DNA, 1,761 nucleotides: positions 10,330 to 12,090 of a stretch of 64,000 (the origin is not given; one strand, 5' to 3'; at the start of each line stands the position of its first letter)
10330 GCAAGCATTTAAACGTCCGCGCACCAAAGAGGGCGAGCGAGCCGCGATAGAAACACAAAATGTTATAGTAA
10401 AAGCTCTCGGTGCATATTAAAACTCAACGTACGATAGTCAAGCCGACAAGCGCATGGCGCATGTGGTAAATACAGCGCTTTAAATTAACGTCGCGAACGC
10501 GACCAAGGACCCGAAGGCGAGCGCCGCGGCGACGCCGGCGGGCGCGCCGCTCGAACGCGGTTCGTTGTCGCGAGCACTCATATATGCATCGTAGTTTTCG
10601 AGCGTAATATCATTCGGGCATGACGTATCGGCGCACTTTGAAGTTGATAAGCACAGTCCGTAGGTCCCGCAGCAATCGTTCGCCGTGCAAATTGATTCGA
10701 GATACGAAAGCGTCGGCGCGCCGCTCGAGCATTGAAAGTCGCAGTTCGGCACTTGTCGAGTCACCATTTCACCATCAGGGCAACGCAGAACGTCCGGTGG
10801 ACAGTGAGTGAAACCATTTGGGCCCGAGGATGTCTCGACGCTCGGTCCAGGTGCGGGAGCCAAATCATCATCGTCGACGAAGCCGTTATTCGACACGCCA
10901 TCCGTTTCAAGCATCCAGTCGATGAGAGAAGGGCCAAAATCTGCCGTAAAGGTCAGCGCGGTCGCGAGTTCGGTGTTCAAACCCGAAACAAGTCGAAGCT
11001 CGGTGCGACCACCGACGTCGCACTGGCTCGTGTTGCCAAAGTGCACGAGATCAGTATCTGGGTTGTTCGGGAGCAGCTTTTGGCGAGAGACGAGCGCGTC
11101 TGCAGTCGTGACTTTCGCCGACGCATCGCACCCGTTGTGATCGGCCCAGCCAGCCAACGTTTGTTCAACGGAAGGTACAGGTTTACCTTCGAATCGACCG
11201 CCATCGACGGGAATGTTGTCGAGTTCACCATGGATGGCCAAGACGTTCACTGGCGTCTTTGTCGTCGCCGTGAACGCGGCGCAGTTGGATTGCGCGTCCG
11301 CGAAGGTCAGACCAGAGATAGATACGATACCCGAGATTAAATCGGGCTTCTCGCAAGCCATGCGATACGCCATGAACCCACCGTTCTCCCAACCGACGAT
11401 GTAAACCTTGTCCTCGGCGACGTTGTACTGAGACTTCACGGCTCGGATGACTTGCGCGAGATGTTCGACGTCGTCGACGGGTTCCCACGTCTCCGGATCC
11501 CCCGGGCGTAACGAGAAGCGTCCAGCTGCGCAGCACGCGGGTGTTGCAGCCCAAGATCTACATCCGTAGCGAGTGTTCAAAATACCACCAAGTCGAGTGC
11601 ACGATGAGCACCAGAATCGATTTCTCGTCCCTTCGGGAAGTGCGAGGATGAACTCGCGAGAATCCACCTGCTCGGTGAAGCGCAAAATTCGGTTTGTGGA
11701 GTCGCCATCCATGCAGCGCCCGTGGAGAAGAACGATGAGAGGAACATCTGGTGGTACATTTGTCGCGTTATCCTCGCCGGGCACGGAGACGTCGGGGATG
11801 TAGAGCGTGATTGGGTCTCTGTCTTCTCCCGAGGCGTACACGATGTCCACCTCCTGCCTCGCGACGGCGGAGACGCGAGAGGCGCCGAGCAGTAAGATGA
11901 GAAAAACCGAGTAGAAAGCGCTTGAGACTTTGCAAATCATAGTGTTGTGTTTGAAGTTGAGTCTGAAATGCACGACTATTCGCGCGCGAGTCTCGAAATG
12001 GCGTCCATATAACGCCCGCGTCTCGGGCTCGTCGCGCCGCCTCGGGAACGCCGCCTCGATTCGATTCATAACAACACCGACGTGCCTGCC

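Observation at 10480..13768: Tandem pair: anchored PHB-depolymerase-like esterase and plant-type LRR ectodomain fused to two fungal-type CBM1 modules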

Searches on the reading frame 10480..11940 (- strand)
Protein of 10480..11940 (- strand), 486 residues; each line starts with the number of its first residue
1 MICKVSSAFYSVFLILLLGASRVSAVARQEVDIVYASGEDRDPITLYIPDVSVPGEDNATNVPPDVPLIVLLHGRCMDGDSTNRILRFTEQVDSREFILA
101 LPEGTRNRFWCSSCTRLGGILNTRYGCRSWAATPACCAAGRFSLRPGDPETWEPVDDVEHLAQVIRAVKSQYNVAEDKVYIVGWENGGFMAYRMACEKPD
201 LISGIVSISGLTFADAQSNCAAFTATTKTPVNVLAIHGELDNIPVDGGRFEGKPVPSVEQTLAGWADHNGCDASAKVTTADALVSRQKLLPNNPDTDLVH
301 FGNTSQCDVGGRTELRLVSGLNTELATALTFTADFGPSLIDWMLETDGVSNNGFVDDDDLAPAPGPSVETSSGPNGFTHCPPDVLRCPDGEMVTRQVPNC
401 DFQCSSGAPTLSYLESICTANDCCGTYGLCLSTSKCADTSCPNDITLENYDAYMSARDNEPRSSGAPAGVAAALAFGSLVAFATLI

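Call 3: search_protein_families(library=pfam, proteins=[window:10483-11940:-], max_evalue=1)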
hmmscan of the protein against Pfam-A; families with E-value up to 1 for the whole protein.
seq(486 aa): 9 families
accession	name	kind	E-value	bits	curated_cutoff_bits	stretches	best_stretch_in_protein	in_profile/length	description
PF02230.22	Abhydrolase_2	-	1.2e-06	29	23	1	159-243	88-169/217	Phospholipase/Carboxylesterase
PF00326.27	Peptidase_S9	-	0.00024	21.1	22.6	1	157-211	44-98/213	Prolyl oligopeptidase family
PF10503.15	Esterase_PHB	-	0.00057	19.6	23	1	162-224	82-144/219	Esterase PHB depolymerase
PF00561.26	Abhydrolase_1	-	0.00086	19.5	25.8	1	161-218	55-104/245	alpha/beta hydrolase fold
PF01738.24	DLH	-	0.0037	17.3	21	1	160-243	80-156/217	Dienelactone hydrolase family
PF18646.6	DUF5632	-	0.14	12.6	25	1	22-53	10-41/81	Family of unknown function (DUF5632)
PF07859.19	Abhydrolase_3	-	0.16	12.2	25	1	155-214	49-112/210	alpha/beta hydrolase fold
PF12146.15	Hydrolase_4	-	0.16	11.7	27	1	158-218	59-117/239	Serine aminopeptidase, S33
PF00756.26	Esterase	-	0.2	11.8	22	1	163-262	101-154/251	Putative esterase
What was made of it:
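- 10480..11940 (-): CDS of the hydrolase-like pseudoenzyme (486 aa plus stop). Abhydrolase_2 29 bits (call 3).
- On Serine esterase of the PHB-depolymerase / CE1 type: Only the broader Abhydrolase_2 passes, with 29 against 23 (call 3).
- Closest known: PHB-depolymerase-family / CE1 esterases. Different: Esterase_PHB scores below the Pfam cut-off (call 3).
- Checked: Esterase_PHB scores 19.6, below its cut-off of 23 (call 3).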

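Call 13: find_homologous_proteins(query=window:10480-11940:-)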
Query window:10480-11940:- (486 aa): 44 proteins with E <= 0.001 among 8000 candidates.
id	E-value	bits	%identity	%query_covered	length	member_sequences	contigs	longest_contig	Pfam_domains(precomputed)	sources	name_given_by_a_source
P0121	0.0e+0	1122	100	100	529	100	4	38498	PF02230.23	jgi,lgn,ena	jgi:polyhydroxybutyrate depolymerase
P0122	4.1e-246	835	73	97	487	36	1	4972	-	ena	-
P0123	8.9e-245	831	77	93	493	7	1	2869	PF10503.15,PF02230.23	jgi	-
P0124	5.5e-238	809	75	93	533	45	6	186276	PF02230.23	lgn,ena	-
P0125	4.6e-221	753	68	95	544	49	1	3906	PF10503.15,PF02230.23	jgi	-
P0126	1.9e-213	728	67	95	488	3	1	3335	PF10503.15,PF02230.23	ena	-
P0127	2.3e-104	368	43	89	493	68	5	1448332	PF02230.23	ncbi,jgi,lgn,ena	ncbi:unnamed protein product [Bathycoccus prasinos]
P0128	1.2e-102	362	43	89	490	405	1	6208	PF02230.23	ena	-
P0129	1.1e-96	343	41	91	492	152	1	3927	PF02230.23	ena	-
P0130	4.9e-90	321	83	34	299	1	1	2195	-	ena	-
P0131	5.5e-36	142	38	51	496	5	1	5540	PF00326.28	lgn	-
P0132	3.7e-35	140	30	62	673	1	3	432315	PF00326.28,PF00561.27,PF10503.15,PF12146.16,PF02230.23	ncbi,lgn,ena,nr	ncbi:MAG: hypothetical protein OXI41_05455 [Chloroflexota bacterium]|nr:hypothetical protein [Chloro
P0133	5.8e-28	116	34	62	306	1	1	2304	PF00756.27,PF00326.28,PF12697.14,PF00561.27,PF10503.15,PF12146.16,PF02230.23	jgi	jgi:polyhydroxybutyrate depolymerase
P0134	3.8e-27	113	34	63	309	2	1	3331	PF00756.27,PF12697.14,PF00561.27,PF10503.15,PF02230.23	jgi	jgi:polyhydroxybutyrate depolymerase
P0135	4.3e-25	106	32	61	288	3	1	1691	PF00756.27,PF00326.28,PF07224.18,PF00561.27,PF10503.15,PF12146.16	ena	-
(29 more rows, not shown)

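Call 15: find_encoding_contigs(protein=P0127, flank=8000, max_places=2)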
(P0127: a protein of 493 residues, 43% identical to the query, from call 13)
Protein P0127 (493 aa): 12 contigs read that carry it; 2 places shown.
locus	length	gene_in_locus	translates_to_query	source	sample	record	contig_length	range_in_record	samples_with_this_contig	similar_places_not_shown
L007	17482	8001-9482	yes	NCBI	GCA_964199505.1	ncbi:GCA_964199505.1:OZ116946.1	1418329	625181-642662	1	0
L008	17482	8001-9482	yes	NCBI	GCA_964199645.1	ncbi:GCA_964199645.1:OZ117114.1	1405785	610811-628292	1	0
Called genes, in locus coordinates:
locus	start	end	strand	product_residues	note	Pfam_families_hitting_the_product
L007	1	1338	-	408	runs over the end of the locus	PF00515:TPR_1 (faint), PF07719:TPR_2 (faint), PF13181:TPR_8 (faint), PF13424:TPR_12 (faint), PF13877:RPAP3_C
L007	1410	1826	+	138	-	-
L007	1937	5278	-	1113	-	PF00690:Cation_ATPase_N, PF00122:E1-E2_ATPase, PF13246:Cation_ATPase, PF00702:Hydrolase, PF12710:HAD (faint), PF00689:Cation_ATPase_C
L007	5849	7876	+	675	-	PF00560:LRR_1 (faint), PF12799:LRR_4 (faint), PF13855:LRR_8, PF00734:CBM_1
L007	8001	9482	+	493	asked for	PF02230:Abhydrolase_2 (faint)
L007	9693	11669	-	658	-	-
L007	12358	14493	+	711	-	PF00258:Flavodoxin_1, PF00667:FAD_binding_1, PF00175:NAD_binding_1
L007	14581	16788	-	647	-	PF21948:LplA-B_cat, PF02678:Pirin, PF05726:Pirin_C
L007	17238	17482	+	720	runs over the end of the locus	PF16575:CLP1_P, PF25467:NOL9_C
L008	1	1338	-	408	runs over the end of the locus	PF00515:TPR_1 (faint), PF07719:TPR_2 (faint), PF13181:TPR_8 (faint), PF13424:TPR_12 (faint), PF13877:RPAP3_C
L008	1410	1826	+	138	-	-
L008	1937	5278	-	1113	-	PF00690:Cation_ATPase_N, PF00122:E1-E2_ATPase, PF13246:Cation_ATPase, PF00702:Hydrolase, PF12710:HAD (faint), PF00689:Cation_ATPase_C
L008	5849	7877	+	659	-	PF12799:LRR_4 (faint), PF00560:LRR_1 (faint), PF13855:LRR_8, PF00734:CBM_1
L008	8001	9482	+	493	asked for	PF02230:Abhydrolase_2 (faint)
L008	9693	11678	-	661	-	-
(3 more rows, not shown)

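Call 16: find_encoding_contigs(protein=P0121, flank=6000, max_places=3)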
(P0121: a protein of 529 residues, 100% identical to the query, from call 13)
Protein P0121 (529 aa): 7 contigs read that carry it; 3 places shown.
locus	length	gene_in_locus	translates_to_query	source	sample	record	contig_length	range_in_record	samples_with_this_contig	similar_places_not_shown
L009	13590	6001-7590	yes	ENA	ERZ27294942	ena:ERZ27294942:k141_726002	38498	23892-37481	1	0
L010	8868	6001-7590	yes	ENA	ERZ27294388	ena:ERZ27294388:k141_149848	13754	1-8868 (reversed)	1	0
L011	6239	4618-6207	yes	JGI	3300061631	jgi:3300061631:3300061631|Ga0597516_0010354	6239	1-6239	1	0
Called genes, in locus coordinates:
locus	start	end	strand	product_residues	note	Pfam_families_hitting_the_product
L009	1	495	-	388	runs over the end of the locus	PF00515:TPR_1 (faint), PF07719:TPR_2 (faint), PF13877:RPAP3_C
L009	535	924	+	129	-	-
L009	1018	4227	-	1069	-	PF00690:Cation_ATPase_N, PF00122:E1-E2_ATPase, PF13246:Cation_ATPase, PF00702:Hydrolase, PF00689:Cation_ATPase_C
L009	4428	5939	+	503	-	PF00560:LRR_1 (faint), PF12799:LRR_4 (faint), PF13855:LRR_8 (faint), PF23598:LRR_14 (weak), PF00734:CBM_1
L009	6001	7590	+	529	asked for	PF02230:Abhydrolase_2 (weak)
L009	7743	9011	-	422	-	PF00847:AP2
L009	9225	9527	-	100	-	-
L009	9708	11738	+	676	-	PF00258:Flavodoxin_1, PF00667:FAD_binding_1, PF00175:NAD_binding_1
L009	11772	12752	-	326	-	PF01553:Acyltransferase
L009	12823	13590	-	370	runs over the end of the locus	PF02678:Pirin, PF05726:Pirin_C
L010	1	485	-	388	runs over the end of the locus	PF00515:TPR_1 (faint), PF07719:TPR_2 (faint), PF13877:RPAP3_C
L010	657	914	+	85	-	-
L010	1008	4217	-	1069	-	PF00690:Cation_ATPase_N, PF00122:E1-E2_ATPase, PF13246:Cation_ATPase, PF00702:Hydrolase, PF00689:Cation_ATPase_C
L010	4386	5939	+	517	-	PF00560:LRR_1 (faint), PF12799:LRR_4 (faint), PF13855:LRR_8 (faint), PF23598:LRR_14 (weak), PF00734:CBM_1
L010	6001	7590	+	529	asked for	PF02230:Abhydrolase_2 (weak)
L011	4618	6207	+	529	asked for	PF02230:Abhydrolase_2 (weak)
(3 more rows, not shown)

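Call 17: list_cluster_members(proteins=[P0121, P0001, P0003, P0124, P0006, P0008, P0005])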
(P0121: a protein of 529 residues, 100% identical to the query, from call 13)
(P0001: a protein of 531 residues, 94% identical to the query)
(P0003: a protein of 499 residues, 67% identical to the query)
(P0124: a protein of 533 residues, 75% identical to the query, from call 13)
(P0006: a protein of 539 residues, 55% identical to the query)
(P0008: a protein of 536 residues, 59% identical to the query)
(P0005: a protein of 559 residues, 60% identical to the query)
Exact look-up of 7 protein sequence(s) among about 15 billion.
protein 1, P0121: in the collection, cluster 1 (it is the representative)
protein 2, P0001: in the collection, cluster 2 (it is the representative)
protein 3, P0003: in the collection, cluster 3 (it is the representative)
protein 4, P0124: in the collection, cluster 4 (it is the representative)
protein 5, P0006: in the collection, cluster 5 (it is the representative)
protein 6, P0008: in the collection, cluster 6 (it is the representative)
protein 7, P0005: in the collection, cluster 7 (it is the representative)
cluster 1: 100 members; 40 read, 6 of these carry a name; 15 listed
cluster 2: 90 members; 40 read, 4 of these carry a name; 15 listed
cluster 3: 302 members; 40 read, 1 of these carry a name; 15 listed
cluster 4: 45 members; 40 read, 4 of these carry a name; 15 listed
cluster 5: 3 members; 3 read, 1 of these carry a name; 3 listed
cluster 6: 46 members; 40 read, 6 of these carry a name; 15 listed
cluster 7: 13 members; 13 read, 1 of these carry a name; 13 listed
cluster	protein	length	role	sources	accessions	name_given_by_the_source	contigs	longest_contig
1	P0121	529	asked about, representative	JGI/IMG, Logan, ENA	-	polyhydroxybutyrate depolymerase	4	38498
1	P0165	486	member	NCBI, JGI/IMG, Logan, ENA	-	polyhydroxybutyrate depolymerase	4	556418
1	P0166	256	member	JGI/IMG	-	hypothetical protein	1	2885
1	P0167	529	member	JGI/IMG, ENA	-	polyhydroxybutyrate depolymerase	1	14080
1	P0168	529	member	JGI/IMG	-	polyhydroxybutyrate depolymerase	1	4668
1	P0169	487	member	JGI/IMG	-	polyhydroxybutyrate depolymerase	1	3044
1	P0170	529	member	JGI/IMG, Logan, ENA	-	-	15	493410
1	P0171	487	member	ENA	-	-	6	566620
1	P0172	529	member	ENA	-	-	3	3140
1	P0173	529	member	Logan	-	-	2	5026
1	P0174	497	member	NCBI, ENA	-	-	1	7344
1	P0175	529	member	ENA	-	-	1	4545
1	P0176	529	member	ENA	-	-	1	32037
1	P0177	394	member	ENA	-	-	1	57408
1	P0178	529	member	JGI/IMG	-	-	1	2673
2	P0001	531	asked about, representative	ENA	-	-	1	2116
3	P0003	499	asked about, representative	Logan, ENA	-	-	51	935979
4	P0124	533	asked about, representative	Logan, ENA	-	-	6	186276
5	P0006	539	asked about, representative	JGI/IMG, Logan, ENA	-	-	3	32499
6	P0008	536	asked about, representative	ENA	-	-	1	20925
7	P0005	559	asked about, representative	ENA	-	-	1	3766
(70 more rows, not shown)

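Call 21: search_solved_structures(query=A3, max_evalue=0.01, show_alignments=2)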
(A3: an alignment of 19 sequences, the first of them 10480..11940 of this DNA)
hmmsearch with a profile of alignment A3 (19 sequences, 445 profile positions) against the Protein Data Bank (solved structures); distinct sequences matched with E-value up to 0.01: 40.
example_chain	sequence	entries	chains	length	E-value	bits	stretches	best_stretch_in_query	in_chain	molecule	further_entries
9j07_A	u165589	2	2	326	2.7e-28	102.4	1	40-236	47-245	feruloyl esterase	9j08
8daj_A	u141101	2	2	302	3.7e-24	88.8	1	38-232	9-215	Esterase, PHB depolymerase family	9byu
3wyd_A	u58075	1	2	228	1.9e-20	76.6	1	42-210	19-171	LC-Est1C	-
8jh8_A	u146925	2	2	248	9.5e-16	61.1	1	44-212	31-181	Feruloyl esterase | Feruloyl esterase with ferulic acid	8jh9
3doh_A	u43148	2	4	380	4.5e-10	42.4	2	131-209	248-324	esterase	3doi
8iy8_A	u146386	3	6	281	5.3e-09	38.8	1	41-180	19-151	Feruloyl esterase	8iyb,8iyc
4fhz_A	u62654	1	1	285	1.1e-08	37.8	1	26-210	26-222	Phospholipase/Carboxylesterase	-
4ftw_A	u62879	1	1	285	1.3e-08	37.5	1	148-210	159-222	Phospholipase/Carboxylesterase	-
8qd7_A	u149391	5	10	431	1.5e-08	37.4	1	131-182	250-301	Yellowish-green 1-like protein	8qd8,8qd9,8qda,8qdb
5dwd_A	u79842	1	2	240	1.1e-06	31.2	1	140-212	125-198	Esterase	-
3d0k_A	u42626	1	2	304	6.6e-06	28.6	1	31-168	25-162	Putative poly(3-hydroxybutyrate) depolymerase LpqC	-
4rgy_A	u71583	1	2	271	9.9e-05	24.8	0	148-180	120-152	Esterase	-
9x6a_A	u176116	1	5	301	0.00015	24.2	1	39-161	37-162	carboxylesterase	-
4f21_A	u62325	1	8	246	0.00016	24.1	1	60-207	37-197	Carboxylesterase/phospholipase family protein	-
8z91_A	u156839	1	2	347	0.00022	23.6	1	43-178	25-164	Esterase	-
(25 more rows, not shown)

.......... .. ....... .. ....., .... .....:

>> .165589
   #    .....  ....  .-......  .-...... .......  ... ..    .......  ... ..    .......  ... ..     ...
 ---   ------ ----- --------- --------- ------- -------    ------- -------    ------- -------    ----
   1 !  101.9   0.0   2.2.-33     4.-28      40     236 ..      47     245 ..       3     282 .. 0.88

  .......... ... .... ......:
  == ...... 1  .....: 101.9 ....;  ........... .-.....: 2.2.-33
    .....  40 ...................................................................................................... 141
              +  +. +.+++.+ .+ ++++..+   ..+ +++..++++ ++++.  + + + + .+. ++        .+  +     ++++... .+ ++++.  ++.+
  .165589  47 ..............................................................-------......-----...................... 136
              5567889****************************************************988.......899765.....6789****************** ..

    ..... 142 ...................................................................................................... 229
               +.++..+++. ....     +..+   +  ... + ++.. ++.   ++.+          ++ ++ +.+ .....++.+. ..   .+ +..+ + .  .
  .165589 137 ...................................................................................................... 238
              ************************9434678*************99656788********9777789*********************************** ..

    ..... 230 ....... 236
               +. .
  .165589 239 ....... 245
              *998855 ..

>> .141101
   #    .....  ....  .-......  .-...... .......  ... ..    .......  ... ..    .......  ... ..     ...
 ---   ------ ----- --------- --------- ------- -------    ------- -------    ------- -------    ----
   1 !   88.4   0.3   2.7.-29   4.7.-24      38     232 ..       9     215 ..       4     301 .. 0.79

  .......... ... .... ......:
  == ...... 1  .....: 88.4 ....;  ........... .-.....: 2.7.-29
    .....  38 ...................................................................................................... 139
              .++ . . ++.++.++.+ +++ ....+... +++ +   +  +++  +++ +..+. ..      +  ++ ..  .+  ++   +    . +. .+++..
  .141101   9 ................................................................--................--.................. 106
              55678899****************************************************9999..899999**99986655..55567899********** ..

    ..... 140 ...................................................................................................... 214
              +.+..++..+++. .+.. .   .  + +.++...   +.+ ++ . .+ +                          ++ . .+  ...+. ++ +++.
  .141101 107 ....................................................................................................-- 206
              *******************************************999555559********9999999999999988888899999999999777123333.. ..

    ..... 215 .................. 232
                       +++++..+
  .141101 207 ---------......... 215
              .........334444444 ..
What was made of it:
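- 10900..11865 (-): Alpha/beta-hydrolase fold domain of the PHB-depolymerase / CE1 esterase type. PDB profile hits 9j07 (2.7e-28) and 8daj (3.7e-24) (call 21).
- On Serine esterase of the PHB-depolymerase / CE1 type: 9j07 at 2.7e-28 and 8daj at 3.7e-24 (call 21).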

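Call 27: predict_structure(alignment_id=A3)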
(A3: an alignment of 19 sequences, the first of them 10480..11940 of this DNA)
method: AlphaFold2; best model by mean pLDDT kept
length: 486 residues; sequences in the alignment: 19
mean_pLDDT: 70.4   pTM: 0.67
mean pLDDT of the five models: 70.4, 70.0, 68.7, 68.0, 65.9
residues with pLDDT >= 90: 132; 70-90: 140; 50-70: 108; < 50: 106
segments of 3 or more residues with pLDDT < 50: 1-5, 19-24, 110-125, 137-153, 353-378, 380-382, 445-448, 460-486
pLDDT, mean of each block of 10 residues (from residue 1): 51 54 57 62 87 73 91 88 91 95 73 39 56 56 37 69 92 93 93 93 94 77 85 93 72 80 91 90 83 89 74 91 80 93 83 44 32 36 58 56 72 74 58 71 52 56 36 34 36
secondary structure, 60 per line:
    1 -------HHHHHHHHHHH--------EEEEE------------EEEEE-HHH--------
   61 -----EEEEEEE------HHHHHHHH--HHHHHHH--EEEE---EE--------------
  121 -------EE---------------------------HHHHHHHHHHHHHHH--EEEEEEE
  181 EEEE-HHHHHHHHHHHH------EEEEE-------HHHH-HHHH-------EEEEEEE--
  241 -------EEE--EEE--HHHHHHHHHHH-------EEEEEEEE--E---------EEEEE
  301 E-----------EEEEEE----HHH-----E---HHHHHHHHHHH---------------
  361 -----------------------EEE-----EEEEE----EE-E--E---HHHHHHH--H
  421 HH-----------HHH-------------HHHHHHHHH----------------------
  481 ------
elements in order: H8-18 E27-31 E44-48 E66-72 H79-86 H89-95 E98-101 H157-171 E174-184 H186-197 E204-208 H216-219 H221-224 E232-238 E248-250 E253-255 H258-268 E276-283 E296-301 E313-318 H335-345 E384-386 E392-396 H411-417 H450-458
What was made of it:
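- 10900..11865 (-): AF2 core pLDDT >90 (call 27).
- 11377..11394 (-): Nucleophile elbow GWENGG, with Glu185 (11386-11388) where relatives have Ser. It sits between strand 174-184 and helix 186-197 in the model (call 27).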
